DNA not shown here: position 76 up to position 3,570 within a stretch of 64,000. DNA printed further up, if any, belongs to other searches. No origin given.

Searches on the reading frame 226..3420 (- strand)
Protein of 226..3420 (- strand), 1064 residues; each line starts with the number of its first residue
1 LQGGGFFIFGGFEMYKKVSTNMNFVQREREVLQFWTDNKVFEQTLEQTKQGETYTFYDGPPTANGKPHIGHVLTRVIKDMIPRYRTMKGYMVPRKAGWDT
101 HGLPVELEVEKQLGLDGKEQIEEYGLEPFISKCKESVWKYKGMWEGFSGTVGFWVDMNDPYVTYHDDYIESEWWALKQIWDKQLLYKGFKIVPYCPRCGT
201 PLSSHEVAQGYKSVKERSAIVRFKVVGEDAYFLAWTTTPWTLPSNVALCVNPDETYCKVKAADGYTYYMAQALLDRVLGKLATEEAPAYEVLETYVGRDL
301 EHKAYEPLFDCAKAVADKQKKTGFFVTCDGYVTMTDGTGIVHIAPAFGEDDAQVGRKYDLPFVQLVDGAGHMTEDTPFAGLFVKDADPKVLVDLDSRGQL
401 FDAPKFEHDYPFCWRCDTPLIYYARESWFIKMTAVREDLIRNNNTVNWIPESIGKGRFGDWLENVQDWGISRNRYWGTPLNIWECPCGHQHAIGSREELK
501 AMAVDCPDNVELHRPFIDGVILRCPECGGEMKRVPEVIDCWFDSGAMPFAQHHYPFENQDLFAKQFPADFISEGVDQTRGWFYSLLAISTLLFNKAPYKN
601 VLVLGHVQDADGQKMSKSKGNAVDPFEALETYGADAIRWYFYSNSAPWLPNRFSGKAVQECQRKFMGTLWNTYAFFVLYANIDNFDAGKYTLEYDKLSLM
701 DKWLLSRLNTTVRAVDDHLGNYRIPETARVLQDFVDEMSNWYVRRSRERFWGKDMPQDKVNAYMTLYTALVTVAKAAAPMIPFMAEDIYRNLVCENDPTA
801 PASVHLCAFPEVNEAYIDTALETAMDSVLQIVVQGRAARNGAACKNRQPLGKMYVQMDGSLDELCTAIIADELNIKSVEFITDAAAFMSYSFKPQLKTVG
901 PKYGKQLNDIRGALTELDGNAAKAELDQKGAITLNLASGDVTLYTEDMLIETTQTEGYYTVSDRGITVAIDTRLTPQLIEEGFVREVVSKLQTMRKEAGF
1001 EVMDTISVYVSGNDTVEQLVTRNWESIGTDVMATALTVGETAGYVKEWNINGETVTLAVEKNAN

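Call 39: search_protein_families(library=pfam, proteins=[window:226-3420:-], max_evalue=0.001)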
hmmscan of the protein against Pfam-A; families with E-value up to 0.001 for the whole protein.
window:226-3420:- (1064 aa): 6 families
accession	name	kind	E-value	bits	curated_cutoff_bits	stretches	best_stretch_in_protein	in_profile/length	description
PF00133.28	tRNA-synt_1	-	2.5e-131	438.7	22.7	1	31-644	2-404/414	tRNA synthetases class I (I, L, M and V)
PF19302.4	DUF5915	-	4.4e-51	173.6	27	1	867-1061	2-194/195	Domain of unknown function (DUF5915)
PF08264.19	Anticodon_1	-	1e-28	100.5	25.1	1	701-850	1-144/148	Anticodon-binding domain of tRNA ligase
PF09334.17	tRNA-synt_1g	-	7.6e-21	74.7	20.1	2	63-123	10-69/391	tRNA synthetases class I (M)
PF01406.26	tRNA-synt_1e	-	4e-07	30.1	27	0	587-644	227-283/301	tRNA synthetases class I (C) catalytic domain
PF01921.24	tRNA-synt_1f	-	0.00016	21.2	27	0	588-644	257-312/360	tRNA synthetases class I (K)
